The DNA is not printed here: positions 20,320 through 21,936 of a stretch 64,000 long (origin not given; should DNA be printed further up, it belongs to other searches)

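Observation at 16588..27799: Rhamnulokinase is co-operonic with a SorE-like reductase, an SrlD-like SDR, a PHP protein and a full acetoin/2-oxoacid-dehydrogenase-type complex: a candidate non-aldolase route for 6-deoxyhexulose phosphate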

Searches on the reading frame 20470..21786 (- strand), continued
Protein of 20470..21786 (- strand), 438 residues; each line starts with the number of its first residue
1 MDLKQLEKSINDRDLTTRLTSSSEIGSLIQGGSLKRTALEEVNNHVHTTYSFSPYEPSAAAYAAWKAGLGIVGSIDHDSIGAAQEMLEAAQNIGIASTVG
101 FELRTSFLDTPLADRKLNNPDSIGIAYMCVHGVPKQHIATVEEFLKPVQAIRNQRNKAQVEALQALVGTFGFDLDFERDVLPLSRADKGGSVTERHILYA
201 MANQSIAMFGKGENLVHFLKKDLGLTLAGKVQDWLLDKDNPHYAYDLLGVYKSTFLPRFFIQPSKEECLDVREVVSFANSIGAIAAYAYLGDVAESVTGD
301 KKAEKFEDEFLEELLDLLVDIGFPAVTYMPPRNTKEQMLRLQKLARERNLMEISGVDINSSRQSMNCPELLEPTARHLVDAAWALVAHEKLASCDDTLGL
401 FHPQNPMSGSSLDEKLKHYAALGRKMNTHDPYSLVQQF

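Call 95: search_solved_structures(query=A1, max_evalue=1, show_alignments=3)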
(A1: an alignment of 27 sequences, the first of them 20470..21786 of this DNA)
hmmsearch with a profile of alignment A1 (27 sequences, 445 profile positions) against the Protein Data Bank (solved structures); distinct sequences matched with E-value up to 1: 1.
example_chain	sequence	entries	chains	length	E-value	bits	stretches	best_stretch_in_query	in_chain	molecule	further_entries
3e0f_A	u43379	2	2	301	0.013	17.4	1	45-107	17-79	Putative Metal-dependent Phosphoesterase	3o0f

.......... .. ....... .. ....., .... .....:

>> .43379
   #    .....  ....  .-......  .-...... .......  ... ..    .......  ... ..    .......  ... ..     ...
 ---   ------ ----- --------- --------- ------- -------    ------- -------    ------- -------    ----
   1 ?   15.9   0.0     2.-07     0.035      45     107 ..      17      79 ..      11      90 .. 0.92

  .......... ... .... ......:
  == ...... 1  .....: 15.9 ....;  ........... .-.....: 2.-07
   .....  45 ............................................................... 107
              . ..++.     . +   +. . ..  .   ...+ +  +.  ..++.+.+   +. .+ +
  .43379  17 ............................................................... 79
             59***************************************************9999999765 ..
